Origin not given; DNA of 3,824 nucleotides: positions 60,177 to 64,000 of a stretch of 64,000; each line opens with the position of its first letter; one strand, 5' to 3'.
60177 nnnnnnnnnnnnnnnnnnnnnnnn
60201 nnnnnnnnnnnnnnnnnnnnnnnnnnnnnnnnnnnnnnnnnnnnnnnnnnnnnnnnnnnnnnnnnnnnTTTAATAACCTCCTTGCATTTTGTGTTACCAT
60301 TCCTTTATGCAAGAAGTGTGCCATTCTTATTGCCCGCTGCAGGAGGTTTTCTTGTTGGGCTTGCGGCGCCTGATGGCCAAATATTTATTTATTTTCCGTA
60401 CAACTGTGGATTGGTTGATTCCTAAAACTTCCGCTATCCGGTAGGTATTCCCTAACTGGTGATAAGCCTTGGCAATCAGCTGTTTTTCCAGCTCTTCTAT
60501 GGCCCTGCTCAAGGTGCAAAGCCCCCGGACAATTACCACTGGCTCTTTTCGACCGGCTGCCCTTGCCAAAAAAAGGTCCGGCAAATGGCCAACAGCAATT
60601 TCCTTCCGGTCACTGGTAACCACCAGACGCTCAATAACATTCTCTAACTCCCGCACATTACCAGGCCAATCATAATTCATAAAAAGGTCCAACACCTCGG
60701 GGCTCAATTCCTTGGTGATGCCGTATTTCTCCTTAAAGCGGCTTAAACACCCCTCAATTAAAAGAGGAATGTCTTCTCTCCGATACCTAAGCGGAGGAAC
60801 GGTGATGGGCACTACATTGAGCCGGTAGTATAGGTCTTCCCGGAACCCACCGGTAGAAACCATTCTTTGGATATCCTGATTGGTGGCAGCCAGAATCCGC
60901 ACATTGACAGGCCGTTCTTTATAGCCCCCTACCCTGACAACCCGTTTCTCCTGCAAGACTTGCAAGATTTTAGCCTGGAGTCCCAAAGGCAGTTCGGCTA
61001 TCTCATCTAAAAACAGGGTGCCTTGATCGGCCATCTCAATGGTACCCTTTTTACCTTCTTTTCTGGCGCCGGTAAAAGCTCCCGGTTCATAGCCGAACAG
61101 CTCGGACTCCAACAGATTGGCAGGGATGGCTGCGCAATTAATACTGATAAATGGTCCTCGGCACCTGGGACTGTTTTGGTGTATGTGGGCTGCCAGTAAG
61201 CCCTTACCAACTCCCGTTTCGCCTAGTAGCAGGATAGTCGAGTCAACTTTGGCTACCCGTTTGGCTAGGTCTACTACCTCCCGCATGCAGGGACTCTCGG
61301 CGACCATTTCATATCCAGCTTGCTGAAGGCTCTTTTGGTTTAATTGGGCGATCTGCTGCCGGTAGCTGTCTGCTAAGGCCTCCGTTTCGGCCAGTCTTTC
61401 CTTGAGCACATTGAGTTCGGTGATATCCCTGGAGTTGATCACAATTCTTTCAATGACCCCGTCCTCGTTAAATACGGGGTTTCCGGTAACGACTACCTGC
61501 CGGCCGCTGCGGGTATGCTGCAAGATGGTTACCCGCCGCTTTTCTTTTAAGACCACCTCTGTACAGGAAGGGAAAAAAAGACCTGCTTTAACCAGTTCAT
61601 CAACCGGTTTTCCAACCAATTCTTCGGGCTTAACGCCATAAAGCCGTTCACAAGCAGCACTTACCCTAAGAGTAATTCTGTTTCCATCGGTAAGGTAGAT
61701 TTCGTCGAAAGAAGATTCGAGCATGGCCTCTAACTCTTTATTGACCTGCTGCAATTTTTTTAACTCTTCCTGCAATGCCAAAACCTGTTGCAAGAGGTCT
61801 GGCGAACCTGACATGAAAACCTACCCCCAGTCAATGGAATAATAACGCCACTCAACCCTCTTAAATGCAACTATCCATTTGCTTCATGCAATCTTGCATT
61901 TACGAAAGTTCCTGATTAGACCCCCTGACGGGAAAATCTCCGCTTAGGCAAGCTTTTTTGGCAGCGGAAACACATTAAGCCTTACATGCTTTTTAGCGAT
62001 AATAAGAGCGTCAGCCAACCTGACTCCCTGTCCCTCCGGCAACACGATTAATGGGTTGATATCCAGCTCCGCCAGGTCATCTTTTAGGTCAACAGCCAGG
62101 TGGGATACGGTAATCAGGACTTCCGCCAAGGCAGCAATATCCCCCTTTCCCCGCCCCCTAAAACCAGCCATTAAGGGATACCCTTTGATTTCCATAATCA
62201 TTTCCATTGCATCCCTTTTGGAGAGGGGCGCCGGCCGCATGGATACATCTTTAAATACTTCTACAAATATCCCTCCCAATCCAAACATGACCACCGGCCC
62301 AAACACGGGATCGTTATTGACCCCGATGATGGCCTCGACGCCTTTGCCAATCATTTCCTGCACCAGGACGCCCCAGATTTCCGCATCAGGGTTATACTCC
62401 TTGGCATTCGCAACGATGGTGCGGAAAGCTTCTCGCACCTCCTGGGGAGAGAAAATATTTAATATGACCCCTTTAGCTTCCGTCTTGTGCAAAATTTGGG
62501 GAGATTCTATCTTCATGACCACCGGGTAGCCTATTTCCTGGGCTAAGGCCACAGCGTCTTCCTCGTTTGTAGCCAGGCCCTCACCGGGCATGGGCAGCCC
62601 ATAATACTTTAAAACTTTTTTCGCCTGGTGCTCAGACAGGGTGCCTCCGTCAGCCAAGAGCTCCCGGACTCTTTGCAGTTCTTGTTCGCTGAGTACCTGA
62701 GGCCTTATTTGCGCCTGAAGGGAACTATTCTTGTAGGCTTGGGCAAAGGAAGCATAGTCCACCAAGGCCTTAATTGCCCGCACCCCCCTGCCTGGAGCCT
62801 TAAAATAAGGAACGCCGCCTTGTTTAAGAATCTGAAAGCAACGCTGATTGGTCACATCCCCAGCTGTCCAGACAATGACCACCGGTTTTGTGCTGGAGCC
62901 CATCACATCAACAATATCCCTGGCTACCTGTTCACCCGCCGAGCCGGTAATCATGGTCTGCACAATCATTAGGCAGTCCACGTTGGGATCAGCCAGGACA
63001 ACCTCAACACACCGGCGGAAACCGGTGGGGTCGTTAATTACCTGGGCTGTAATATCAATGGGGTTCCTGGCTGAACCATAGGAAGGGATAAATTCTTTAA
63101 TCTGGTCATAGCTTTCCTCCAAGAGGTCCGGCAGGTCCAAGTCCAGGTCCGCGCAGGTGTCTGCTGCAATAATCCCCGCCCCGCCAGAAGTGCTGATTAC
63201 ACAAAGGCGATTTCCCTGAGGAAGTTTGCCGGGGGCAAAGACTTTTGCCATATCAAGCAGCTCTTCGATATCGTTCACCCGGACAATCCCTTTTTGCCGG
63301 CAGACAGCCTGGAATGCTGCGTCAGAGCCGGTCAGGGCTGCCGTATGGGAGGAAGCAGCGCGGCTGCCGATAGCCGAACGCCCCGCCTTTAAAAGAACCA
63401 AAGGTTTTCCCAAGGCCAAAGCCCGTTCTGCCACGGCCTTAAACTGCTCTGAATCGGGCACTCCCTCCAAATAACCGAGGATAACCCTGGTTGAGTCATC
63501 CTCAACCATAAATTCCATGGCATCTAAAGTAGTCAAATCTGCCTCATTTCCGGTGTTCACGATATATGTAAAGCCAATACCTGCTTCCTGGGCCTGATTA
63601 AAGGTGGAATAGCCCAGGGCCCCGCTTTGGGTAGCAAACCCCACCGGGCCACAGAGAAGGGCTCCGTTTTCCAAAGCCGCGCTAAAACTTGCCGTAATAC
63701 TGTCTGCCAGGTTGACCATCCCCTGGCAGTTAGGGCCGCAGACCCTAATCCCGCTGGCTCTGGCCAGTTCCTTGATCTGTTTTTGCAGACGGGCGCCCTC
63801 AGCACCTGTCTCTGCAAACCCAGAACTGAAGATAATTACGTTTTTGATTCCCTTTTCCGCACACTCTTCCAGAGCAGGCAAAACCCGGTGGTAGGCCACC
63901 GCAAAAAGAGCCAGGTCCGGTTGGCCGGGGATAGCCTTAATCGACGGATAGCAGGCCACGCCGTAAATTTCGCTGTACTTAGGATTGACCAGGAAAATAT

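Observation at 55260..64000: Sigma-54 controlled aminotransferase plus tungsten AOR plus permease module next to an ADP-forming acyl-CoA synthetase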

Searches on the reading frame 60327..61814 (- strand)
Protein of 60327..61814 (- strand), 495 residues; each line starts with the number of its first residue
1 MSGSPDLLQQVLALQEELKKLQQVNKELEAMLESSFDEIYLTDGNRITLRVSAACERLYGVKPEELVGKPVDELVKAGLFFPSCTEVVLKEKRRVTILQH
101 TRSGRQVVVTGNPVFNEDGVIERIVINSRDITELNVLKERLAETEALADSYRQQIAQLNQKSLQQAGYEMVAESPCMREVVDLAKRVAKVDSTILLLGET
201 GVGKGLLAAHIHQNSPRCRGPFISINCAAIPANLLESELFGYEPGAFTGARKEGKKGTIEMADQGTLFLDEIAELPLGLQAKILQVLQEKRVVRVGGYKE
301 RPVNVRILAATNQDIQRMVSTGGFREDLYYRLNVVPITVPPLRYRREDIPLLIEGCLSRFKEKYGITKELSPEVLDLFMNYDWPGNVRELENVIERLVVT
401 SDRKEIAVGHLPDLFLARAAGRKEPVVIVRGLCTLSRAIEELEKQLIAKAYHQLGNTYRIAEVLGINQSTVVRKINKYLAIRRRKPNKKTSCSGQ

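Call 6: search_protein_families(library=pfam, proteins=[window:60327-61814:-])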
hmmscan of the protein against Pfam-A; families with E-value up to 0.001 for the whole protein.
window:60327-61814:- (495 aa): 13 families
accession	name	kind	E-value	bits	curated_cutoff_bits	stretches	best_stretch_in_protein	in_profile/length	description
PF00158.32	Sigma54_activat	-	9.5e-69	230.8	20.2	1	171-337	2-167/168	Sigma-54 interaction domain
PF25601.1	AAA_lid_14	-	8.8e-26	90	27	1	343-422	1-81/87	AAA+ ATPase lid domain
PF14532.12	Sigma54_activ_2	-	1.9e-16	61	25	1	172-342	2-138/138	Sigma-54 interaction domain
PF13426.13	PAS_9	-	4.4e-10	40.2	27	1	42-133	7-103/103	PAS domain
PF18024.7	HTH_50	-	5.9e-08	32.7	27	1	434-478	3-47/50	Helix-turn-helix domain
PF00989.32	PAS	-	6.8e-08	33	22.6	1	27-131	2-113/113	PAS fold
PF08448.16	PAS_4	-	9e-07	29.6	23.1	1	33-134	2-108/110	PAS fold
PF01078.27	Mg_chelatase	-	2.4e-06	27.5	20.3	1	246-312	89-157/207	Magnesium chelatase, subunit ChlI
PF02954.25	HTH_8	-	0.00011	22.3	22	1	439-478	2-42/42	Bacterial regulatory protein, Fis family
PF07728.20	AAA_5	-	0.00022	21.7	22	1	194-313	2-123/139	AAA domain (dynein-related subfamily)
PF07724.20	AAA_2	-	0.00056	20.4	27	0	192-313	4-125/166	AAA domain (Cdc48 subfamily)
PF17511.7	Mobilization_B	-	0.00075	20.3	27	0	122-192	5-75/136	Mobilization protein B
PF00004.35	AAA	-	0.00093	20.1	21.2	0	194-313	1-110/131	ATPase family associated with various cellular activities (AAA)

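Call 7: search_protein_families(library=ncbifam, proteins=[window:60327-61814:-])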
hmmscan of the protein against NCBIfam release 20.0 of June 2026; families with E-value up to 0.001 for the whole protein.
window:60327-61814:- (495 aa): 31 families (the best 25 are shown)
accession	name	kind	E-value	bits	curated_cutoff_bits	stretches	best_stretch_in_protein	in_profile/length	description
NF041552.1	TF_PrdR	equivalog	3.4e-127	425.2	795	1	17-478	125-576/577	sigma-54 dependent transcriptional regulator PrdR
TIGR01817.1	nifA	equivalog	5.8e-99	332.3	528.85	1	138-408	167-435/534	nif-specific transcriptional activator NifA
NF008469.0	PRK11361.1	equivalog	2.3e-94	316.7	714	1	124-478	102-454/461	acetoacetate metabolism transcriptional regulator AtoC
NF003451.0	PRK05022.1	equivalog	3.5e-92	309.8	476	1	144-478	168-507/512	nitric oxide reductase transcriptional regulator NorR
TIGR02915.1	PEP_resp_reg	equivalog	1.4e-91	307.6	502.6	1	134-478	109-442/445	PEP-CTERM-box response regulator transcription factor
TIGR01818.1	ntrC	equivalog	3.9e-91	306.2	558.6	1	145-476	111-461/463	nitrogen regulation protein NR(I)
NF038308.1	RNA_repair_RtcR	equivalog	3.7e-87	293.4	650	1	148-413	160-434/530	RNA repair transcriptional activator RtcR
NF050807.1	TransRegFlbDCaul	equivalog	3.1e-86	290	750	1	167-479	117-439/454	sigma-54-dependent transcriptional regulator FlbD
NF049963.1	RespRegFlgRCampy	domain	1.6e-85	287.6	750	1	107-478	73-427/429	fla regulon two-component system response regulator FlgR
TIGR02329.1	propionate_PrpR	equivalog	2.3e-84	284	499.2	1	101-476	142-525/526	propionate catabolism operon regulatory protein PrpR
NF041906.1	V4R_TF_MobR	exception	2.2e-83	280.6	999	1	167-478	231-544/544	phenol degradation transcriptional regulator MobR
NF011953.0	PRK15424.1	equivalog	3e-79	267.1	703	1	90-477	141-533/538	propionate catabolism operon regulatory protein PrpR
NF051870.1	NAssimRespRegNtrX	equivalog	1.6e-77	261.3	600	1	134-476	111-448/452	nitrogen assimilation response regulator NtrX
NF011958.0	PRK15429.1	equivalog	1.1e-76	258.9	830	1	120-420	336-630/692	formate hydrogenlyase transcriptional activator FlhA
NF008176.1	PRK10923.1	equivalog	9.6e-76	255.2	620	1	148-415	119-385/469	nitrogen regulation protein NR(I)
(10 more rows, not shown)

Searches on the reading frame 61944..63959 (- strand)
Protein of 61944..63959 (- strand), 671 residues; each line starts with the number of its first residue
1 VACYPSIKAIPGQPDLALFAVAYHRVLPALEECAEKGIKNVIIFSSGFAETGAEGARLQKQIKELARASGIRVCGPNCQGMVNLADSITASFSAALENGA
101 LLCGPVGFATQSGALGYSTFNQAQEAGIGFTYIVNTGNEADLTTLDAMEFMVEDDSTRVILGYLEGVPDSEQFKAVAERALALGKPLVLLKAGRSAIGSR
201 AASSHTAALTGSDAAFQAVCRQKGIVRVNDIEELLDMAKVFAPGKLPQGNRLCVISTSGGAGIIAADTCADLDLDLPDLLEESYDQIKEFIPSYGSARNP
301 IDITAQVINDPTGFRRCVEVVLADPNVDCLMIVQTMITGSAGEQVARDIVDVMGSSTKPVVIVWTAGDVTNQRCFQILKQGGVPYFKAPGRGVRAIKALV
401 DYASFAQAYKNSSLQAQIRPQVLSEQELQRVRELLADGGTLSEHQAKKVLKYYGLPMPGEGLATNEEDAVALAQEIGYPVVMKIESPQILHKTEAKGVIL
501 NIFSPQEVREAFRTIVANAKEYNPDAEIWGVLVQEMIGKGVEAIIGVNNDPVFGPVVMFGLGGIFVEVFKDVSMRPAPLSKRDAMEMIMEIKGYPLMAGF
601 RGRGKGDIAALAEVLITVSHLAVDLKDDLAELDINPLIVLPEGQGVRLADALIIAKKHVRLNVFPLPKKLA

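Call 6: search_protein_families(library=pfam, proteins=[window:61944-63959:-])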
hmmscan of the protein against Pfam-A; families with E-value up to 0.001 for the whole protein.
window:61944-63959:- (671 aa): 5 families
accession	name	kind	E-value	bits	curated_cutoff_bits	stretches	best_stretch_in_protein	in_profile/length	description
PF13549.11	ATP-grasp_5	-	1.9e-77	260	27.6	1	438-653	7-219/221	ATP-grasp domain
PF13607.11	Succ_CoA_lig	-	1.8e-47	161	27.4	1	104-241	2-138/138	Succinyl-CoA ligase like flavodoxin domain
PF19045.5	Ligase_CoA_2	-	1.8e-12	48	23.7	1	254-387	3-138/162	Ligase-CoA domain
PF13380.12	CoA_binding_2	-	3.6e-10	40.7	22.8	1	2-82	44-114/116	CoA binding domain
PF08442.15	ATP-grasp_2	-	0.00027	21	29.5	1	441-515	2-75/202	ATP-grasp domain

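Call 7: search_protein_families(library=ncbifam, proteins=[window:61944-63959:-])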
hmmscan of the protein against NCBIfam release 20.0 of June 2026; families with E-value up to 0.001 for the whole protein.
window:61944-63959:- (671 aa): 11 families
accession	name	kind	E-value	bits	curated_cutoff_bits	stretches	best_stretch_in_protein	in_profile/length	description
NF045493.1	HydDutCoALig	equivalog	3.1e-157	525.1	1300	1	3-654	55-697/698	4-hydroxybutyrate--CoA ligase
NF045494.1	AcCoALig_Archglob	equivalog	9.2e-147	490.2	1200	2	2-403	270-663/665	acetate--CoA ligase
NF045492.1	HydPropCoALig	equivalog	2e-119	399.9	1300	2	2-403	300-697/700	3-hydroxypropionate--CoA ligase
TIGR02717.1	AcCoA-syn-alpha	equivalog_domain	6.7e-114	381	567.15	1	2-402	53-446/447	acetate--CoA ligase alpha subunit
NF004230.0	PRK05678.1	equivalog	2.2e-11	43.5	336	1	28-211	80-254/291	succinate--CoA ligase subunit alpha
TIGR01019.1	sucCoAalpha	subfamily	1.6e-09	37.6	353.2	1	60-209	104-250/286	succinate--CoA ligase subunit alpha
NF010623.0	PRK14016.1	subfamily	2.5e-09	35.9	877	1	444-518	216-285/871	cyanophycin synthetase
TIGR02068.2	cya_phycin_syn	equivalog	1.4e-07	29.9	850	1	444-520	215-286/862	cyanophycin synthetase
TIGR01016.1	sucCoAbeta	subfamily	3.8e-07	29.4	375.55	1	441-651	3-214/386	succinate-CoA ligase subunit beta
NF001913.0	PRK00696.1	equivalog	4.7e-07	29.1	370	1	441-651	3-214/388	ADP-forming succinate--CoA ligase subunit beta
TIGR02144.1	LysX_arch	equivalog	0.00029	20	275.6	1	448-483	93-128/281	lysine biosynthesis protein LysX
